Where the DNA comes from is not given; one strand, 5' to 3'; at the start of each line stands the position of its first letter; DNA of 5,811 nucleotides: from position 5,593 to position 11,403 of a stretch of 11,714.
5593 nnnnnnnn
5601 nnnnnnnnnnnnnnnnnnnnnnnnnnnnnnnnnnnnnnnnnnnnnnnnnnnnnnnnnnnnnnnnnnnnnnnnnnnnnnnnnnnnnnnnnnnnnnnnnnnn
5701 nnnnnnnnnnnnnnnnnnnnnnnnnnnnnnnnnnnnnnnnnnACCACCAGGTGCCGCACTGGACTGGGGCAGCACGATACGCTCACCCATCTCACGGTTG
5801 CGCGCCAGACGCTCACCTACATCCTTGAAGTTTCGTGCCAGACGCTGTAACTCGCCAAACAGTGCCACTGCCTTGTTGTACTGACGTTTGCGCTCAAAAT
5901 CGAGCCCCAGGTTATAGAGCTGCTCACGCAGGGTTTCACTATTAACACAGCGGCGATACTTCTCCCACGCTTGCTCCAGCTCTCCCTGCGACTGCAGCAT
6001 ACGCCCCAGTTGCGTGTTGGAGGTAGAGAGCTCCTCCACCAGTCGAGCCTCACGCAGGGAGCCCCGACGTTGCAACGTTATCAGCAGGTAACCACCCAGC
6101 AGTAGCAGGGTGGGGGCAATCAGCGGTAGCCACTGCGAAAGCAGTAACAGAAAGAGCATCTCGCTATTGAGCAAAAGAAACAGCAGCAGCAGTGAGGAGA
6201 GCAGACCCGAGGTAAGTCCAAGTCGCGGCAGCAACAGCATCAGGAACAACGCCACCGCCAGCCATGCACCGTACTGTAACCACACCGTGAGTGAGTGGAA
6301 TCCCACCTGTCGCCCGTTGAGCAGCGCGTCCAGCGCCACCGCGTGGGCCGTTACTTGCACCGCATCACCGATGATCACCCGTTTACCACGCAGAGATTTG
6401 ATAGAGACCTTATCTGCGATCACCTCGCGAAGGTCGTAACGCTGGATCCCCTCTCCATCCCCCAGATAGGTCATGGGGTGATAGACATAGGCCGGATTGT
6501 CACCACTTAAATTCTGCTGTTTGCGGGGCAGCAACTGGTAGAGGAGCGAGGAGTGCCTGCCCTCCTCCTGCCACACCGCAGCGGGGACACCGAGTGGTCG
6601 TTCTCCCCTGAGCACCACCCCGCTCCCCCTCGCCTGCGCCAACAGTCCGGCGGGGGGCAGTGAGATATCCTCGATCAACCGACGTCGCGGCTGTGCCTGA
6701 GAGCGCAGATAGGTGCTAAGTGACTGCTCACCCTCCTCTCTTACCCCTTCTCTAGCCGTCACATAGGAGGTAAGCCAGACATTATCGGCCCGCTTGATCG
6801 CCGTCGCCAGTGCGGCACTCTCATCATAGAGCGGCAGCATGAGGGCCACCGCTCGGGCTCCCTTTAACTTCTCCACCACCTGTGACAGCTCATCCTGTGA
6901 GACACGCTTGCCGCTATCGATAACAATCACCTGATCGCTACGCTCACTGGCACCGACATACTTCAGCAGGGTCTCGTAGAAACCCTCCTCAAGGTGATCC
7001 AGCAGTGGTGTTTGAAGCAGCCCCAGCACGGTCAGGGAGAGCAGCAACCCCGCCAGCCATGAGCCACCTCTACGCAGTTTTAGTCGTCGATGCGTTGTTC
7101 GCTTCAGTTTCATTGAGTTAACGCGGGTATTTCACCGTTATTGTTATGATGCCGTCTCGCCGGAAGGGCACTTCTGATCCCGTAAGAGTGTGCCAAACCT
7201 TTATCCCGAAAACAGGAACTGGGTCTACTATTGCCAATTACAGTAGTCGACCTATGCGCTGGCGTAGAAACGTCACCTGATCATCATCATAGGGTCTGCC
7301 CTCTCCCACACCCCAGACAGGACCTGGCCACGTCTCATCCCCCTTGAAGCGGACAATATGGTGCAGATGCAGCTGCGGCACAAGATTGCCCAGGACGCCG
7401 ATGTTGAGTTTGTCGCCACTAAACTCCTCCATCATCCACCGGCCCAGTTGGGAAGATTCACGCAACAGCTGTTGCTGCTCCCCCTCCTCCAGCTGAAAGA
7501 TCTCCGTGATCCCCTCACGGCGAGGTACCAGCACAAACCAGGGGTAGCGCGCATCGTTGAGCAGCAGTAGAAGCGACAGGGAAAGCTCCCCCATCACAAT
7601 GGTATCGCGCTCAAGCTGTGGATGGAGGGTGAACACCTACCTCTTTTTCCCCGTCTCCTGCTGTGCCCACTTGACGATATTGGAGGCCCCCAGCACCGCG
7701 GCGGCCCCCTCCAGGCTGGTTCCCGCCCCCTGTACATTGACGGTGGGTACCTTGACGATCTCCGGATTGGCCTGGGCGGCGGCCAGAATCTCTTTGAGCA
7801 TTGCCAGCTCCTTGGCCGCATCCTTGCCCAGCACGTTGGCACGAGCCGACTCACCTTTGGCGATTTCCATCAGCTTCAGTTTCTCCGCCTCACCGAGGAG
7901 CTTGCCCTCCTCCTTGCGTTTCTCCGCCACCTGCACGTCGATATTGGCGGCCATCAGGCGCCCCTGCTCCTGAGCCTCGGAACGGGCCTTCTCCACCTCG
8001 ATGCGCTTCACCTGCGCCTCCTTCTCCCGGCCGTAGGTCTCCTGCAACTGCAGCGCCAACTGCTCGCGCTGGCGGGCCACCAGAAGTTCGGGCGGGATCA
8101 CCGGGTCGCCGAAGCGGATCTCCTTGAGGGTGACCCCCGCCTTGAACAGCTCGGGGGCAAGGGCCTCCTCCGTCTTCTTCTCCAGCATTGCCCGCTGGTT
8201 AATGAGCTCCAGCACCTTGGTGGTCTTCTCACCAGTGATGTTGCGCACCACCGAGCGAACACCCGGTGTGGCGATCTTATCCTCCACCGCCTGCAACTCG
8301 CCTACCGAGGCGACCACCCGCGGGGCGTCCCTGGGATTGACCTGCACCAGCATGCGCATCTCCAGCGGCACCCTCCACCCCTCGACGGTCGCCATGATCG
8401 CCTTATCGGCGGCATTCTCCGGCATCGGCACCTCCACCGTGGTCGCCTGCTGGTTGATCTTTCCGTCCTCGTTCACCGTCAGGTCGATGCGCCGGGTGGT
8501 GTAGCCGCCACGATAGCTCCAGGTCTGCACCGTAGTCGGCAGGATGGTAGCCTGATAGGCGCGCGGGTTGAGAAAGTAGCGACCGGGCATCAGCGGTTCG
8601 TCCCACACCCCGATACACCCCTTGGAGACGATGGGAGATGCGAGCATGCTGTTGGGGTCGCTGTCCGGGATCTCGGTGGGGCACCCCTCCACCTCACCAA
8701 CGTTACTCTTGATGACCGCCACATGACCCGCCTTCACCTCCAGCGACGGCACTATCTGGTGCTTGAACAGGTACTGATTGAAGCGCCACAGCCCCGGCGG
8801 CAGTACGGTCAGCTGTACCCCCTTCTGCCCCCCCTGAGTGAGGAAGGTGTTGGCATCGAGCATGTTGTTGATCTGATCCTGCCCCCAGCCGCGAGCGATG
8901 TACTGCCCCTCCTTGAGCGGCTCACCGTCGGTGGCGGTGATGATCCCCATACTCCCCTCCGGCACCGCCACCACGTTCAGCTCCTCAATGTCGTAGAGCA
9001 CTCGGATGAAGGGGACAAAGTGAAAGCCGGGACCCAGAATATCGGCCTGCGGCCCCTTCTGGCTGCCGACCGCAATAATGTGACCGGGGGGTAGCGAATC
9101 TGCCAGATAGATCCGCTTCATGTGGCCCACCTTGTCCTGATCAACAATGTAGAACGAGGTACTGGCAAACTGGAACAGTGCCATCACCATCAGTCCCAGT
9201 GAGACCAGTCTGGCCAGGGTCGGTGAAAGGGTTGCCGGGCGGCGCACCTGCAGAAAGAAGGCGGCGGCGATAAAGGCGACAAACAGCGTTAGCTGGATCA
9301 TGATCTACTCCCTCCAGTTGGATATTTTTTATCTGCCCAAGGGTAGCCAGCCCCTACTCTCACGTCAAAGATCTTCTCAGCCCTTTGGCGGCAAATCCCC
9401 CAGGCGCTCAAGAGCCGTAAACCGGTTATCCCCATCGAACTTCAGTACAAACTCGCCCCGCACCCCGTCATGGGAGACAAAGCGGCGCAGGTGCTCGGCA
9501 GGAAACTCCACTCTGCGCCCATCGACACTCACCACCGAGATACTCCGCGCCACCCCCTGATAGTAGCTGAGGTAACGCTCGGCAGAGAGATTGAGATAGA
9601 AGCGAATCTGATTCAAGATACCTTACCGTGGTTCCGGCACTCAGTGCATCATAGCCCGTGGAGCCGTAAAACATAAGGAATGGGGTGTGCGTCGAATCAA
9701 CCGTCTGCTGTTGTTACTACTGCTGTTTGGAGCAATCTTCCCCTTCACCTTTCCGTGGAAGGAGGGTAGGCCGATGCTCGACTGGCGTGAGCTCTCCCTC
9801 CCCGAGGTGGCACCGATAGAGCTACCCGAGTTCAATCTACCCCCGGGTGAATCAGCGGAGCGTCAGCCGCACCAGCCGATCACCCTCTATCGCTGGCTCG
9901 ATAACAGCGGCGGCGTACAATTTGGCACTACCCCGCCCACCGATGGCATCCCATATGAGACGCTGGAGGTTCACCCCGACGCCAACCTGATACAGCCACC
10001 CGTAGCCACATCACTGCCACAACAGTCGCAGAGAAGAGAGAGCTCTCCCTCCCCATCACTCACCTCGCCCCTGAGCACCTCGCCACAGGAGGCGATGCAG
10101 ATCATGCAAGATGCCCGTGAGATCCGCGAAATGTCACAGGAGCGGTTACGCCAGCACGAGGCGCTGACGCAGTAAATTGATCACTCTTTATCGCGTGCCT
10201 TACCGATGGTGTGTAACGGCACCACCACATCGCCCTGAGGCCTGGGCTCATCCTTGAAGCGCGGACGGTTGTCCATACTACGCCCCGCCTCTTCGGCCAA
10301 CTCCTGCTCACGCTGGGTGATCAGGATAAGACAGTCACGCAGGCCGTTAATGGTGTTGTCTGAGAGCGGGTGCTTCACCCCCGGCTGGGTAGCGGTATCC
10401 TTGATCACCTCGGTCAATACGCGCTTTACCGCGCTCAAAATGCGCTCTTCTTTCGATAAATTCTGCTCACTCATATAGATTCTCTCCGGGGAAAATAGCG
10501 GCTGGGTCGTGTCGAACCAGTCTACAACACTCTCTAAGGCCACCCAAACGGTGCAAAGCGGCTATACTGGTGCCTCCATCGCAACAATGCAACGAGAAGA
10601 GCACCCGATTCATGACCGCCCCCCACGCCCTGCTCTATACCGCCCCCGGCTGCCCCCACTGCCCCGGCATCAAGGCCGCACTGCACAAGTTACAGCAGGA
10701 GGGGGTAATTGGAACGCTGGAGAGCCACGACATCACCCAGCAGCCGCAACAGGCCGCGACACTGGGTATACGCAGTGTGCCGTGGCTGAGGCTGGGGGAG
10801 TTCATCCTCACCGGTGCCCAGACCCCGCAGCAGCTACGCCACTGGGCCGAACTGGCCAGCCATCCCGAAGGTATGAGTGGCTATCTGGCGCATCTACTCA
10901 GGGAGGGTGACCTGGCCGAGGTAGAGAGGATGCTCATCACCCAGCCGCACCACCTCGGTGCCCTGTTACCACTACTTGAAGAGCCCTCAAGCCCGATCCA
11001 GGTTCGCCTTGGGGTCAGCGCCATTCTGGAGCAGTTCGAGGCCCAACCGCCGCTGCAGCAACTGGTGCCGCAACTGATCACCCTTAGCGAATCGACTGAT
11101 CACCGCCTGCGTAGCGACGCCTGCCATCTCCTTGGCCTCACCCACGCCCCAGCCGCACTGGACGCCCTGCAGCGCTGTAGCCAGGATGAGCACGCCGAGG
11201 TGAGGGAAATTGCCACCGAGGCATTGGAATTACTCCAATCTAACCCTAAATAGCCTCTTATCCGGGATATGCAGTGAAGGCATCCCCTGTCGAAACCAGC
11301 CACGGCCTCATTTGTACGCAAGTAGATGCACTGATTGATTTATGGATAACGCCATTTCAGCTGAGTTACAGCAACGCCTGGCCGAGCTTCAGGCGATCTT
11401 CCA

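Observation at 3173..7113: Orphan Hanks-kinase / PP2C / tandem-FHA signalling cassette upstream of the Holliday-junction resolvasome operon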

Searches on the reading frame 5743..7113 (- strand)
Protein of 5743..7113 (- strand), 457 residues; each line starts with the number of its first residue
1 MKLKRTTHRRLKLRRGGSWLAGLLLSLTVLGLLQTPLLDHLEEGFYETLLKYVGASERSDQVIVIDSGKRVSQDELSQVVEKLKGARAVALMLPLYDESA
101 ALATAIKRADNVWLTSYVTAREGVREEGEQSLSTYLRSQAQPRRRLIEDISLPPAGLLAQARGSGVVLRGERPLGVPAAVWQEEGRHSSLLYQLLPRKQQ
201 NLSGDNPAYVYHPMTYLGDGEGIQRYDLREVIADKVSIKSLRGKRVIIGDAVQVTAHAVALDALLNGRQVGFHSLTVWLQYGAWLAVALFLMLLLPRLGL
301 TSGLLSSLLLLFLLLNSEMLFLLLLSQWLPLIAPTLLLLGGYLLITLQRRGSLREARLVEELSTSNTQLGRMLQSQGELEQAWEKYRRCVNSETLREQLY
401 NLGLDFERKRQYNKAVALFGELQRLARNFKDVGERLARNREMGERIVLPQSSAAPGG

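Call 10: search_protein_families(library=pfam, proteins=[window:5743-7113:-], max_evalue=10)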
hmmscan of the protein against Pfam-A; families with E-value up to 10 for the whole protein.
seq(457 aa): 7 families
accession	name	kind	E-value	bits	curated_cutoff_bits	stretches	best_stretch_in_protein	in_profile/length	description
PF07719.23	TPR_2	-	0.00081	19.8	27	1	399-428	4-33/34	Tetratricopeptide repeat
PF13176.12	TPR_7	-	0.0045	17.4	27.9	1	368-390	4-26/36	Tetratricopeptide repeat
PF00515.34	TPR_1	-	0.021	15.1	27.8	1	398-421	3-26/34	Tetratricopeptide repeat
PF13424.12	TPR_12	-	0.059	14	30.1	1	363-427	10-76/77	Tetratricopeptide repeat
PF13506.12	Glyco_transf_21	-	0.059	13.3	21.7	1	57-110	29-83/174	Glycosyl transferase family 21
PF14335.11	DUF4391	-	0.34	11.2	29.9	1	375-426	179-229/232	Domain of unknown function (DUF4391)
PF03842.18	Silic_transp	-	0.35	9.6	26.8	1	244-304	225-278/513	Silicon transporter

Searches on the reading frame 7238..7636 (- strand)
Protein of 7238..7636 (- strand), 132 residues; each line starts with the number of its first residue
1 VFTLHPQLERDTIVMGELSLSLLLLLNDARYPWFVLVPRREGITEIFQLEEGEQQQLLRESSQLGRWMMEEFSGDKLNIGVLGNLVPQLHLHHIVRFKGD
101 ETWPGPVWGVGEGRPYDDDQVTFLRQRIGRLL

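Call 3: search_protein_families(library=pfam, proteins=[window:7238-7636:-], max_evalue=0.01)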
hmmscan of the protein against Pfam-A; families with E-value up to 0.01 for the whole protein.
window:7238-7636:- (132 aa): 1 family
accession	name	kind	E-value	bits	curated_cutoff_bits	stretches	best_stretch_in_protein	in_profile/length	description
PF01230.28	HIT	-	7.7e-16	59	21.5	1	8-98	2-97/98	HIT domain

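Call 9: search_protein_families(library=ncbifam, proteins=[window:7238-7636:-], max_evalue=0.01)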
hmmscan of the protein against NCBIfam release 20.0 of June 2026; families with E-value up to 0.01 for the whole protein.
window:7238-7636:- (132 aa): 0 families

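Call 62: search_protein_families(library=padloc, proteins=[window:7238-7636:-], max_evalue=0.001)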
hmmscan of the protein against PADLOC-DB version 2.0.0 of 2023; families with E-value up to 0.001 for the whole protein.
window:7238-7636:- (132 aa): 0 families

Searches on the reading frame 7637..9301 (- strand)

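Call 3: search_protein_families(library=pfam, proteins=[window:7637-9301:-], max_evalue=0.01)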
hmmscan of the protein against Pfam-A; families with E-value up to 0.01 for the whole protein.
window:7637-9301:- (554 aa): 1 family
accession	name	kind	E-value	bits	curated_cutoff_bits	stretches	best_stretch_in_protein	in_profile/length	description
PF01145.31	Band_7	-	1.4e-17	64.7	23.6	1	190-431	4-166/176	SPFH domain / Band 7 family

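Call 9: search_protein_families(library=ncbifam, proteins=[window:7637-9301:-], max_evalue=0.01)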
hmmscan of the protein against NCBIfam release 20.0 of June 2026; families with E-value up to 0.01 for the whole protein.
window:7637-9301:- (554 aa): 1 family
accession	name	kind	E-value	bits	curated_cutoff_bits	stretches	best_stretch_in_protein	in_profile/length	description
NF045505.1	RR_RssB_Pseudo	equivalog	0.0047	16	700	1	156-193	153-193/394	two-component system response regulator RssB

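Call 62: search_protein_families(library=padloc, proteins=[window:7637-9301:-], max_evalue=0.001)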
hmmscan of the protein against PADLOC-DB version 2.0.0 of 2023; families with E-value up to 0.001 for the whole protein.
window:7637-9301:- (554 aa): 0 families

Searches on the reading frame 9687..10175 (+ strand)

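Call 9: search_protein_families(library=ncbifam, proteins=[window:9687-10175:+], max_evalue=0.01)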
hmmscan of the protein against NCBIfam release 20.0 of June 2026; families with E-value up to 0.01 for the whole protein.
window:9687-10175:+ (162 aa): 0 families

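Call 10: search_protein_families(library=pfam, proteins=[window:9687-10175:+], max_evalue=10)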
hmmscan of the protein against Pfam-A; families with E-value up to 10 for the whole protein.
window:9687-10175:+ (162 aa): 1 family
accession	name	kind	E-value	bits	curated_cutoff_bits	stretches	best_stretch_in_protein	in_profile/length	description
PF13511.11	DUF4124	-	3e-07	31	22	1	66-107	13-54/56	Domain of unknown function (DUF4124)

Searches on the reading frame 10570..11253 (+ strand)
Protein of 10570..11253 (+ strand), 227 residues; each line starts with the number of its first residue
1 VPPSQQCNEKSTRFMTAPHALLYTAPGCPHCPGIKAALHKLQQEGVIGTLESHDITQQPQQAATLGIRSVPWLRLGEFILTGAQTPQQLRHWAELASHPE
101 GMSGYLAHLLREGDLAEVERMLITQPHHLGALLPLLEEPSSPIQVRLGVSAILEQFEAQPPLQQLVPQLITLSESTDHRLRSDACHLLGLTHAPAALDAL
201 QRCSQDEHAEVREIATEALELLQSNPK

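Call 9: search_protein_families(library=ncbifam, proteins=[window:10570-11253:+], max_evalue=0.01)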
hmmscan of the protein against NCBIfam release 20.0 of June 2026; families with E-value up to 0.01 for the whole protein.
window:10570-11253:+ (227 aa): 4 families
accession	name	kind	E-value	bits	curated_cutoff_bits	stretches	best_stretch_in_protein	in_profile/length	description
TIGR00411.1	redox_disulf_1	equivalog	2.9e-07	30.4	92.75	1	22-89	5-74/82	MJ0307 family thioredoxin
TIGR02196.1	GlrX_YruB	hypoth_equivalog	0.00017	22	88.55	1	22-84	4-65/74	glutaredoxin-like protein, YruB-family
NF041212.1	Uxx_star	subfamily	0.0014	18.8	66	1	21-63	2-39/70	Uxx-star family glutaredoxin-like (seleno)protein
NF058535.1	antiphage_EruA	equivalog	0.0038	15.4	1000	1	129-223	407-500/1318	NACHT domain-containing antiphage protein EruA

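Call 10: search_protein_families(library=pfam, proteins=[window:10570-11253:+], max_evalue=10)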
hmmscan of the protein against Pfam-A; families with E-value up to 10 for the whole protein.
window:10570-11253:+ (227 aa): 10 families
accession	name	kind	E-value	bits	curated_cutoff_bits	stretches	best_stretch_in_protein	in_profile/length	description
PF13646.12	HEAT_2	-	7.8e-09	36.2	27.7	1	131-220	3-88/88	HEAT repeats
PF13513.12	HEAT_EZ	-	1.2e-08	35.7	27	2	158-189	22-53/55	HEAT-like repeat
PF13192.12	Thioredoxin_3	-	3.1e-06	27.6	24.8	1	26-93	8-75/76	Thioredoxin domain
PF02985.28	HEAT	-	4.6e-05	23.7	23.5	1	197-222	2-27/31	HEAT repeat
PF00462.30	Glutaredoxin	-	0.00025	21.6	22.9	1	21-74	2-54/60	Glutaredoxin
PF05768.20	Glrx-like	-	0.001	19.8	26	1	21-60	3-41/77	Glutaredoxin-like domain (DUF836)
PF00085.26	Thioredoxin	-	0.0011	19.4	23.5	1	21-75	23-78/103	Thioredoxin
PF13462.12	Thioredoxin_4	-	0.078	13.6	23.2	0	21-46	18-43/165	Thioredoxin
PF03861.19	ANTAR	-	0.099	12.9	27.3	1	193-217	28-52/54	ANTAR domain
PF00514.29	Arm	-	2.5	8.7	20.6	1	165-185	13-33/41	Armadillo/beta-catenin-like repeat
